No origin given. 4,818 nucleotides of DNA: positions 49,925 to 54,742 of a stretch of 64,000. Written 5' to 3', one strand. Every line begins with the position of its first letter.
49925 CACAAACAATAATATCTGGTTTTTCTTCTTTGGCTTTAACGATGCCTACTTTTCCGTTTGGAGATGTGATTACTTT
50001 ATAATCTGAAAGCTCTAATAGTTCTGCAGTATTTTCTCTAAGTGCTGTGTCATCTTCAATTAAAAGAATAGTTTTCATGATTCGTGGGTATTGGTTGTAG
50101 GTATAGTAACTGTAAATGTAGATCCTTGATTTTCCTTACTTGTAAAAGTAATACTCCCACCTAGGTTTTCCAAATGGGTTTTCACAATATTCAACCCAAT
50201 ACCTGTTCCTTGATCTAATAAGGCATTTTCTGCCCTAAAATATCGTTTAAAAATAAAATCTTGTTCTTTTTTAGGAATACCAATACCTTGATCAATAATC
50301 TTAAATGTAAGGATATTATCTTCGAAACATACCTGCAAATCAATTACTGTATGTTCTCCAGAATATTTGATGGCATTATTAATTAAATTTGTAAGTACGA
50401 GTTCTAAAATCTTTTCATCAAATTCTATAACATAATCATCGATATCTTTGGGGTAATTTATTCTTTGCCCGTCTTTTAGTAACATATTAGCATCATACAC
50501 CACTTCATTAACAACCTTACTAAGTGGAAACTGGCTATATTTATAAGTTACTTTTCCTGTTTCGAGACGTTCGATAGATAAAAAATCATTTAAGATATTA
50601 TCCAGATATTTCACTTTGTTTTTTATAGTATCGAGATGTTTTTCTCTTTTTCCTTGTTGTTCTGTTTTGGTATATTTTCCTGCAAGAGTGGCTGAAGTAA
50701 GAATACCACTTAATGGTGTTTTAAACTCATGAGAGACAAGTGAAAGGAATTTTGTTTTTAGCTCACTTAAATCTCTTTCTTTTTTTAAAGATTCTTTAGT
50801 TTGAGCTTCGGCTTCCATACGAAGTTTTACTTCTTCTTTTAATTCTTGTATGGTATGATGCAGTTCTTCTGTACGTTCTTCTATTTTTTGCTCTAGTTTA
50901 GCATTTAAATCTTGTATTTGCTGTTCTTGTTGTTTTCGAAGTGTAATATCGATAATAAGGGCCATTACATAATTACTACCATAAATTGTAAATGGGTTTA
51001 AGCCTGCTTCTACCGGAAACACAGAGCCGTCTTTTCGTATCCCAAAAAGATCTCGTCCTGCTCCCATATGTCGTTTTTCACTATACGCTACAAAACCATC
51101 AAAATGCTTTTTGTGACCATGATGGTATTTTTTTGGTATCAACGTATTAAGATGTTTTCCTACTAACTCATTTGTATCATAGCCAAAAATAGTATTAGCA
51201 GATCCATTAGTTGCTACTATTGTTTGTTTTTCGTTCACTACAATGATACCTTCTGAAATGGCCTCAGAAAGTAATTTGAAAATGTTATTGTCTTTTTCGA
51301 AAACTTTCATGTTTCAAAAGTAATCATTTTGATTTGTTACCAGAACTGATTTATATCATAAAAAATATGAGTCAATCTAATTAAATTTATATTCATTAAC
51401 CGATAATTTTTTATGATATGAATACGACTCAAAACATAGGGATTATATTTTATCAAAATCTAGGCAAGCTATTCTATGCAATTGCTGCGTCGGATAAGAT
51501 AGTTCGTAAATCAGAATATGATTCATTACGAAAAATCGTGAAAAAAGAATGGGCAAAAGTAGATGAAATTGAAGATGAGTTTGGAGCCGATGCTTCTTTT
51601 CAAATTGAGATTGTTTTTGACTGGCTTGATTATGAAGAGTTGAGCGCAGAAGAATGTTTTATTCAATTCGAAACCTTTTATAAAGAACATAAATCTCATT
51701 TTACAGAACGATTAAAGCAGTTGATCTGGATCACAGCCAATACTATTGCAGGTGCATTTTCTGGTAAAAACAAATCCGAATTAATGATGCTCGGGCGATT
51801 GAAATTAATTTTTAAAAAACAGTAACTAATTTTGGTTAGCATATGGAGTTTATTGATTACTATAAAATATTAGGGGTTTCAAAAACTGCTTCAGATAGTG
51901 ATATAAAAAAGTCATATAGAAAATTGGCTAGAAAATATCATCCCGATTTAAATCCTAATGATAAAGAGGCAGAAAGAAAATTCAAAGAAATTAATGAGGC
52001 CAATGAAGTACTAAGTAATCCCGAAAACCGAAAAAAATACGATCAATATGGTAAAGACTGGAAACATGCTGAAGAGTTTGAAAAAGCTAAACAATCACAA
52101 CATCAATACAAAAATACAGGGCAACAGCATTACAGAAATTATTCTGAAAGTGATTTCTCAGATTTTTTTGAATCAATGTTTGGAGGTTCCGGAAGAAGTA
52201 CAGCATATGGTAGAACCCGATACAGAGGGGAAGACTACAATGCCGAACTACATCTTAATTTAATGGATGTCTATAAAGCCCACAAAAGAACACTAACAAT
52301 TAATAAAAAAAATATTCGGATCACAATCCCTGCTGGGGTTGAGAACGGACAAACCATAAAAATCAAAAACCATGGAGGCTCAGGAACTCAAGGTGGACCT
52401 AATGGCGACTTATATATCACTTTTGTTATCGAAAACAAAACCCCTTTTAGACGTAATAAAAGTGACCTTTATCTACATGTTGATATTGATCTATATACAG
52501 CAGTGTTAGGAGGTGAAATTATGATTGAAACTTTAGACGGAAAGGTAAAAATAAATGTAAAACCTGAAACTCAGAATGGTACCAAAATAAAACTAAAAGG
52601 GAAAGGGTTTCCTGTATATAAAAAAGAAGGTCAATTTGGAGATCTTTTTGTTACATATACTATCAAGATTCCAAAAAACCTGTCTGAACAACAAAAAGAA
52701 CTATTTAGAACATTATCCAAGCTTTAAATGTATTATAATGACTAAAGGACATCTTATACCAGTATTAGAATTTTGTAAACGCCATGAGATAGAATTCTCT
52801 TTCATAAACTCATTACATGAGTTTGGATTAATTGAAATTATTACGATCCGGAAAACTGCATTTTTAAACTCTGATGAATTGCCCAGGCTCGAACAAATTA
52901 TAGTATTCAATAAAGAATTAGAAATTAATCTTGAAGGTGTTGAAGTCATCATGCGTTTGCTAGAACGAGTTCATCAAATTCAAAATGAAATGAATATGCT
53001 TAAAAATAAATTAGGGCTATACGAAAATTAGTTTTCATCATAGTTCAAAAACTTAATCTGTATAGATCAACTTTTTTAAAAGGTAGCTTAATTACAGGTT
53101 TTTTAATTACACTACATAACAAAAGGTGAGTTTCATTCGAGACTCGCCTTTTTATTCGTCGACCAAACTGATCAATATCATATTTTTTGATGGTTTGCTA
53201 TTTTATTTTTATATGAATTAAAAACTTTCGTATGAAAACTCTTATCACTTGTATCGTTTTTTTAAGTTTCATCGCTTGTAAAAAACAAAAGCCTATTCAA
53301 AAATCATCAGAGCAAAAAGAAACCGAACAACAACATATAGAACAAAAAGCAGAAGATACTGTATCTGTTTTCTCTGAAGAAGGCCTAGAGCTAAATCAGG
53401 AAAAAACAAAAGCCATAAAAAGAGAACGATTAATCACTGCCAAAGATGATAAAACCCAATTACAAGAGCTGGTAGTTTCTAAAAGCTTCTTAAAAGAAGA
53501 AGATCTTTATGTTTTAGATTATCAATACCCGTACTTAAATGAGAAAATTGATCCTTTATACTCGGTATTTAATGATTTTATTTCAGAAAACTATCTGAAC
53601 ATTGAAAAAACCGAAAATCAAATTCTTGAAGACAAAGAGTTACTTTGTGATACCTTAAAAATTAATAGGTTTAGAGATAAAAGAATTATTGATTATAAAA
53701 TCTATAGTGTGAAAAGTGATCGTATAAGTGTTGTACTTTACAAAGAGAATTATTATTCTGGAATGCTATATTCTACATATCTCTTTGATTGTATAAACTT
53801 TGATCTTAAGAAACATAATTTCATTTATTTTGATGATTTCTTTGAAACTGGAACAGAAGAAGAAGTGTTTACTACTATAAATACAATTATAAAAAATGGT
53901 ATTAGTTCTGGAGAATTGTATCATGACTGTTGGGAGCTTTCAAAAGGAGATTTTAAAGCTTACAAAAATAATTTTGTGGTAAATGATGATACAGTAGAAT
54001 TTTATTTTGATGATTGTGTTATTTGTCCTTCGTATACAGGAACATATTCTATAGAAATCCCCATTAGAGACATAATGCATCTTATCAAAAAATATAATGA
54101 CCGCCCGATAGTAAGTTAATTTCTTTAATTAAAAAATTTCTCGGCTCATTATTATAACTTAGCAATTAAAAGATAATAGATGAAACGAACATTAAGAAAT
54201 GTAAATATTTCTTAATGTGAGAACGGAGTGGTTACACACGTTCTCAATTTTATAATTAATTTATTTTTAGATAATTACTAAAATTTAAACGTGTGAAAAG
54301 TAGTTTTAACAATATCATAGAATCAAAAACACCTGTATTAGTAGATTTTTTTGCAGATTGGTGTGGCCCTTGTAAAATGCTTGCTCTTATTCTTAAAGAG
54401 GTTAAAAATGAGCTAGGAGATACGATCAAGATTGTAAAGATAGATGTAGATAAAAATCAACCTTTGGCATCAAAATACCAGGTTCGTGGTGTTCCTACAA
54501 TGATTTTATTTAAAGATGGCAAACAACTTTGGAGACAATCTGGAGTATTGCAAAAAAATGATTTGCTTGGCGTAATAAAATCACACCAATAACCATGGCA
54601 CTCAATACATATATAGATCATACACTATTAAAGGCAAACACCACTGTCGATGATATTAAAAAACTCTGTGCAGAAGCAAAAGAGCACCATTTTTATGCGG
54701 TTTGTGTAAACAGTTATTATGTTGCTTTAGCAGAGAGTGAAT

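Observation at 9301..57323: Sixteen TGAY-N4-RTCA palindromes with a fixed 23-nt spacing to the -7 promoter box define a dense local regulon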

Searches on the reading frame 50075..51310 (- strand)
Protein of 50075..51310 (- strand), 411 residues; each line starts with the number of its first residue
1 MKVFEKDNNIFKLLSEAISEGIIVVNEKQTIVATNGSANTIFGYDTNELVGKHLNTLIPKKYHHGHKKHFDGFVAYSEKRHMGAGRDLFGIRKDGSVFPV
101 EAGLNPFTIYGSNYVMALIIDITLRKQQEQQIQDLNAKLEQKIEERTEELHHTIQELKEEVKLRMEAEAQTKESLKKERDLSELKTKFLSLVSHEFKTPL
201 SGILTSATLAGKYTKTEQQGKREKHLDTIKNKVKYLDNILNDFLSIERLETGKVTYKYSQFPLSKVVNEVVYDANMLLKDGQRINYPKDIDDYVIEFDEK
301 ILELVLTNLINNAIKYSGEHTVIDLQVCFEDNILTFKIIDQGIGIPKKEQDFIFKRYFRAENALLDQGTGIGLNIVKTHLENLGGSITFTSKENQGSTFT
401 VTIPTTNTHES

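Call 7: search_protein_families(library=pfam, proteins=[window:50075-51310:-])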
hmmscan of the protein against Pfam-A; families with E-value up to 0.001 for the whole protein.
window:50075-51310:- (411 aa): 7 families
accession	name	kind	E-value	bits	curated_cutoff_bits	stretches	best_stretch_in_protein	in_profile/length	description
PF02518.31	HATPase_c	-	3.3e-24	85.9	26.4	1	298-406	2-110/111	Histidine kinase-, DNA gyrase B-, and HSP90-like ATPase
PF00989.32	PAS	-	5.5e-14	52.6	22.6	1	14-122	6-113/113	PAS fold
PF00512.31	HisKA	-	1.2e-12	48.1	26.9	1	185-252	2-66/66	His Kinase A (phospho-acceptor) domain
PF13426.13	PAS_9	-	1.4e-11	45.1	27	1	20-123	2-102/103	PAS domain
PF08448.16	PAS_4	-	4.7e-05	24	23.1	1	16-63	2-48/110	PAS fold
PF24820.1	Diguanyl_cycl_sensor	-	0.00018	21.8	28.1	1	16-70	3-57/109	Diguanylate cyclase-like sensor domain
PF14501.12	HATPase_c_5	-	0.00041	20.7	22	1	304-403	8-101/102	GHKL domain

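Call 25: search_solved_structures(query=window:50075-51310:-, max_evalue=0.001, show_alignments=3)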
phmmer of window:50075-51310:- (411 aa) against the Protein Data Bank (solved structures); distinct sequences matched with E-value up to 0.001: 80 (the best 60 are shown).
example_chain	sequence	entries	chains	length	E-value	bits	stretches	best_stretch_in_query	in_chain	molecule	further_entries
7z8n_A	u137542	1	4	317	1.5e-28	103.4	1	138-403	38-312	Histidine kinase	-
4u7n_A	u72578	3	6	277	2.6e-24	89.4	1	178-405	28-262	Histidine protein kinase sensor protein | Histidine kinase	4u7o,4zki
5c93_A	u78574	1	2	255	2.9e-24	89.2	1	181-405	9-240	Histidine kinase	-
2c2a_A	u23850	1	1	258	9.4e-23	84.3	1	170-407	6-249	SENSOR HISTIDINE KINASE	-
5uht_A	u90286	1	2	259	1e-22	84.2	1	171-407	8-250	Sensor histidine kinase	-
3dge_A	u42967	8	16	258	1.2e-22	84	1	171-407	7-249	Sensor protein | Histidine kinase | Sensor histidine kinase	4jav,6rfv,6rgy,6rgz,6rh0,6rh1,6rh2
4jas_A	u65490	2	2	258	1.5e-22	83.6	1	171-407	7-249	Histidine kinase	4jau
6azr_A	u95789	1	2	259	4.7e-22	82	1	171-407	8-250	Sensor histidine kinase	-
4i5s_A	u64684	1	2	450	8.3e-22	81.2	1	177-409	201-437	Putative histidine kinase CovS; VicK-like protein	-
6rh7_A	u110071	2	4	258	2.8e-21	79.4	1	171-407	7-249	Sensor histidine kinase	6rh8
6lgq_C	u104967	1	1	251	7.9e-20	74.7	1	181-407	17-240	Histidine kinase KdpD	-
3sl2_A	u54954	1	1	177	1.7e-19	73.6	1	284-407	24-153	Sensor histidine kinase yycG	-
7p8e_A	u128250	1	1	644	2.6e-18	69.7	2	330-402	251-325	Receiver domain of histidine kinase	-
6paj_A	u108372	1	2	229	5.9e-18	68.5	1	181-405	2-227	Sensor protein SrrB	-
9epn_A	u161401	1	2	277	2.4e-17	66.5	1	179-407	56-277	Sensor histidine kinase HprS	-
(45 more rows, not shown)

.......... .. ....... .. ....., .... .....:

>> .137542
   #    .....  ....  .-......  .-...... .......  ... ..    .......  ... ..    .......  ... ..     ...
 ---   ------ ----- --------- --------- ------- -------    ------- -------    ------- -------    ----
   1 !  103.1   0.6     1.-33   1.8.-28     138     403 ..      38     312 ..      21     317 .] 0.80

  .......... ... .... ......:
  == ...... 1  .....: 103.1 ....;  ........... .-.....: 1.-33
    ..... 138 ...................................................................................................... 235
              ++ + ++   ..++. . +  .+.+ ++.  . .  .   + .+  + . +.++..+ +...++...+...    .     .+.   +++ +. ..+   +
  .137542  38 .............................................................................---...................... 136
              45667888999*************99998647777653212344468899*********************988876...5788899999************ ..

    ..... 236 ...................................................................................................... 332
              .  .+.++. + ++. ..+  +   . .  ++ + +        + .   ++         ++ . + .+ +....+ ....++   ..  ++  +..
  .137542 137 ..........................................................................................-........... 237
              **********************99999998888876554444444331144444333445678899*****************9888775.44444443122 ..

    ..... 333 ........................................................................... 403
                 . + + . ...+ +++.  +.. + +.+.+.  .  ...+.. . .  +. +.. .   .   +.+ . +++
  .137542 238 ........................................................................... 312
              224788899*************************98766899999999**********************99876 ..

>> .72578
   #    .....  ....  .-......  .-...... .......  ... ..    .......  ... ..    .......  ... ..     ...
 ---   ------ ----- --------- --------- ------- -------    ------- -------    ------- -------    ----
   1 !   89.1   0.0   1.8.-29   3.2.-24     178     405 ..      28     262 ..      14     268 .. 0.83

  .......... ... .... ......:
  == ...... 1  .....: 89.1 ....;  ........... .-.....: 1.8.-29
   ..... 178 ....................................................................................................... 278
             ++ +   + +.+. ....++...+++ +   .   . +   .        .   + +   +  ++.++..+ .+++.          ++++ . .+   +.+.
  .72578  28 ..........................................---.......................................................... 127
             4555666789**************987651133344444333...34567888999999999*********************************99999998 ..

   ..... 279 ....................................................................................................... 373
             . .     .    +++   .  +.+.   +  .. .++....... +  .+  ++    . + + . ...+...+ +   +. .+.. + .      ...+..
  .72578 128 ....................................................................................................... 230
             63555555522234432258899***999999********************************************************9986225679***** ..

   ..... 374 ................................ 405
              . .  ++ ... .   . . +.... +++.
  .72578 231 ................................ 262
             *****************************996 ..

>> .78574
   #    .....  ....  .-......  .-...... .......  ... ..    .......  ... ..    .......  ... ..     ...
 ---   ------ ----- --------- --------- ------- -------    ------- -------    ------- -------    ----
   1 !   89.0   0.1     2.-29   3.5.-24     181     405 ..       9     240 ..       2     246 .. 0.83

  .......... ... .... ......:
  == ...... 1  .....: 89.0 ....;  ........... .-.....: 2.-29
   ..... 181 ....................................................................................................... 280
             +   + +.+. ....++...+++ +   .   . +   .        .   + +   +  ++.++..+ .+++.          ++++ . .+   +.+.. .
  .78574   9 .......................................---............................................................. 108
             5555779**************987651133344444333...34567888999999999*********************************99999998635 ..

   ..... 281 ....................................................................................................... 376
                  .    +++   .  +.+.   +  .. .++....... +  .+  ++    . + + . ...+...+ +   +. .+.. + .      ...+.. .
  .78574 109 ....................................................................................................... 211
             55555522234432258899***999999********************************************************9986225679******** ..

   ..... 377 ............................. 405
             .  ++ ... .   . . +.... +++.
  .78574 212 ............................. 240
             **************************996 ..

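Call 37: search_protein_families(library=ncbifam, proteins=[window:50075-51310:-], max_evalue=0.01)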
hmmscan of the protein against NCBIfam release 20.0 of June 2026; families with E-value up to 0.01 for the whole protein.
window:50075-51310:- (411 aa): 89 families (the best 25 are shown)
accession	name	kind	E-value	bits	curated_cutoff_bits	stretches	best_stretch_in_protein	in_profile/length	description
NF047874.1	MASE3_PAS_HK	subfamily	9.5e-56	189.9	560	1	3-410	259-630/655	MASE3 domain-containing sensor histidine kinase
NF045595.1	HK_scytonemin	equivalog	1.1e-50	172.8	865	1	166-405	396-635/637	scytonemin biosynthesis sensor histidine kinase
TIGR02956.1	TMAO_torS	equivalog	1.1e-49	169.4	676.5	1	126-408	412-685/967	TMAO reductase system sensor histidine kinase/response regulator TorS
NF046044.1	PnpS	equivalog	4.4e-46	157.6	400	1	178-404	163-390/390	two-component system histidine kinase PnpS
TIGR02966.1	phoR_proteo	equivalog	3.9e-42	144.5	334.2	1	135-403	60-333/333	phosphate regulon sensor histidine kinase PhoR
NF033092.0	HK_WalK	equivalog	1.1e-38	133.2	725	1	184-404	371-593/594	cell wall metabolism sensor histidine kinase WalK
NF008302.0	PRK11091.1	equivalog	1.4e-37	129.4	838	1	182-408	280-508/779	aerobic respiration two-component sensor histidine kinase ArcB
NF040691.1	MtrAB_MtrB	equivalog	4.7e-37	128.1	450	1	173-408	259-495/507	MtrAB system histidine kinase MtrB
NF041947.1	LuxQ_Vibrio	equivalog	9e-35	119.8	1200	1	158-409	445-700/843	quorum-sensing autoinducer 2 sensor kinase/phosphatase LuxQ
NF008318.0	PRK11107.1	equivalog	2.9e-34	118.3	890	1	139-407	254-520/920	two-component sensor histidine kinase BarA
NF006800.0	PRK09303.1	equivalog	1.3e-33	116.5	342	1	111-407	85-379/383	histidine kinase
NF045911.1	TCSHisKinNblS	equivalog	2.8e-33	115.2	1000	1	14-402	271-617/621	two-component system sensor histidine kinase NblS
NF041880.1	EPS_EpsF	equivalog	2.8e-33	115.1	900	1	174-404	263-492/492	response regulator EpsF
NF041831.1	NO_HK_NahK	exception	5.7e-33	113.9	1500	1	115-407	424-713/854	hybrid sensor histidine kinase/response regulator NahK/ErcS'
NF038297.2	hybrid_HK_HrmK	equivalog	1.9e-32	112.7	725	1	114-409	163-461/607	hybrid histidine kinase/response regulator HrmK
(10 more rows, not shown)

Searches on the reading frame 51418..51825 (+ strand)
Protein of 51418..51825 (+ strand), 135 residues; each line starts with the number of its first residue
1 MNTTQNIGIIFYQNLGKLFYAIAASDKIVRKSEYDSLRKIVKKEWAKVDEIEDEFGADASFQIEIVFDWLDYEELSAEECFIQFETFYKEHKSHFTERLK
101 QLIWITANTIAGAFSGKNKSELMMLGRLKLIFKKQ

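Call 9: search_protein_families(library=pfam, proteins=[window:51418-51825:+])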
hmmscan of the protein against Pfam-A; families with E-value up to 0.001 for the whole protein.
window:51418-51825:+ (135 aa): 0 families

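Call 37: search_protein_families(library=ncbifam, proteins=[window:51418-51825:+], max_evalue=0.01)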
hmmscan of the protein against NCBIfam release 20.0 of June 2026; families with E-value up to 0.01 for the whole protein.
window:51418-51825:+ (135 aa): 0 families

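Call 80: search_protein_families(library=pfam, proteins=[window:51418-51825:+], max_evalue=1)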
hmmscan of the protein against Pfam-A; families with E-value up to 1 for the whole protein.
window:51418-51825:+ (135 aa): 1 family
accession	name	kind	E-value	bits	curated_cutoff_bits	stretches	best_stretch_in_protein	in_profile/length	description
PF09824.15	ArsR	-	0.004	17.3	28.6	0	28-65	13-50/159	ArsR transcriptional regulator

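Call 81: find_homologous_proteins(query=window:51418-51825:+, max_evalue=0.00001)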
Query window:51418-51825:+ (135 aa): 1060 proteins with E <= 0.00001 among 1080 candidates; the best 120 are listed.
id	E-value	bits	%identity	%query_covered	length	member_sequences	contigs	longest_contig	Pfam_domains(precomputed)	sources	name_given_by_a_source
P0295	1.5e-82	292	100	100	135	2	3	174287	-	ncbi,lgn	-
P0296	2.4e-74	265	90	100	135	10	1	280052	-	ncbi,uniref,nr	ncbi:hypothetical protein [Aquimarina sp. AU58]|uniref:hypothetical protein n=1 Tax=Aquimarina sp. A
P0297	6.3e-74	264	90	99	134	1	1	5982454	-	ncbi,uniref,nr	ncbi:hypothetical protein ATE84_0307 [Aquimarina sp. MAR_2010_214]|uniref:hypothetical protein n=1 T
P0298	1.1e-68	247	84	99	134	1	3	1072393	-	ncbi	-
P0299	1.2e-65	237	82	99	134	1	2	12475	-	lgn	-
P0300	6.5e-65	235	79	99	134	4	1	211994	-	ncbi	-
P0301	3.9e-64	232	79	99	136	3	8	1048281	-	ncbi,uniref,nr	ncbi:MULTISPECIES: hypothetical protein [Aquimarina]|uniref:TerB family tellurite resistance protein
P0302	5.7e-64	232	79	99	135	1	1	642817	-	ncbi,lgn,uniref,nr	ncbi:hypothetical protein [Aquimarina sp. MMG016]|uniref:hypothetical protein n=1 Tax=Aquimarina sp.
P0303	7.7e-64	231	78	99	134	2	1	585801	-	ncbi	-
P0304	7.7e-64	231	78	99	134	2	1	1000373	-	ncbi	-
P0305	1.0e-63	231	78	99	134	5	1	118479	-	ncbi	-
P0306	1.4e-63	230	76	99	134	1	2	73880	-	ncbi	-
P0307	1.8e-63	230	78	99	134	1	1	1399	-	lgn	-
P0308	1.4e-62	227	77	99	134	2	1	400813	-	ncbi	-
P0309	2.3e-62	226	76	99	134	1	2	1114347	-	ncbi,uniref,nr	ncbi:hypothetical protein [Aquimarina mytili]|uniref:TerB family tellurite resistance protein n=1 Ta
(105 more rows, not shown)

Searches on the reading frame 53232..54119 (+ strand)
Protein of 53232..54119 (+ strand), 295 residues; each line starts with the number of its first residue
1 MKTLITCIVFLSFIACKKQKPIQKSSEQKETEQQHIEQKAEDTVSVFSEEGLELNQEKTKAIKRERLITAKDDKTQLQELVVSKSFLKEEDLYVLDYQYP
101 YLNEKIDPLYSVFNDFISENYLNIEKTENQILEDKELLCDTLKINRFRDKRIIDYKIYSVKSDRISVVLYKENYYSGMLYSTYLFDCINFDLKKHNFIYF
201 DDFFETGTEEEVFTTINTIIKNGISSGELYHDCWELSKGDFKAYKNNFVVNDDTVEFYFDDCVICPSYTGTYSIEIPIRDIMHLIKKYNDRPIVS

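Call 9: search_protein_families(library=pfam, proteins=[window:53232-54119:+])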
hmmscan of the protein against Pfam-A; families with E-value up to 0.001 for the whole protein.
window:53232-54119:+ (295 aa): 1 family
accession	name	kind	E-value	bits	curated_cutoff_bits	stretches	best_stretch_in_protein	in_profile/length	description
PF11738.13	DUF3298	-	0.00013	23.3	24.1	1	202-278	2-83/84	Protein of unknown function (DUF3298)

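Call 37: search_protein_families(library=ncbifam, proteins=[window:53232-54119:+], max_evalue=0.01)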
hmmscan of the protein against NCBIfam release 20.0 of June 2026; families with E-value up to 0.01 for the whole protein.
window:53232-54119:+ (295 aa): 1 family
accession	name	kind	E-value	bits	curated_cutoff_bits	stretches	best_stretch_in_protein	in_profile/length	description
NF043047.1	EstaseRv3036c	equivalog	8.4e-09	35.1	200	1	176-284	124-229/231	esterase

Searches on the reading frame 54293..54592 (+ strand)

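Call 9: search_protein_families(library=pfam, proteins=[window:54293-54592:+])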
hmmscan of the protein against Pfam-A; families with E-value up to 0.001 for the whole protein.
window:54293-54592:+ (99 aa): 9 families
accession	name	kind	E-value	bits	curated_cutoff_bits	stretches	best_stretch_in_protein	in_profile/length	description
PF00085.26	Thioredoxin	-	6.3e-30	103.7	23.5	1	2-96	7-102/103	Thioredoxin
PF13098.12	Thioredoxin_2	-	1.4e-10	41.9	27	1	10-92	3-101/104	Thioredoxin-like domain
PF13905.12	Thioredoxin_8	-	2e-08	34.9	27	1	14-56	3-47/94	Thioredoxin-like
PF13899.12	Thioredoxin_7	-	5e-06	27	27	1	10-73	15-81/83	Thioredoxin-like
PF05768.20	Glrx-like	-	6.3e-05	23.7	26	1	23-70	9-53/77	Glutaredoxin-like domain (DUF836)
PF01323.26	DSBA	-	0.00014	22.1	25.6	0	51-80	151-178/191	DSBA-like thioredoxin domain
PF13728.12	TraF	-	0.00017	21.9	23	1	16-78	133-204/224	F plasmid transfer operon protein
PF00578.27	AhpC-TSA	-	0.0002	21.7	26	1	12-89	25-104/124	AhpC/TSA family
PF07449.17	HyaE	-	0.00076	19.9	22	1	31-79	47-96/108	Hydrogenase-1 expression protein HyaE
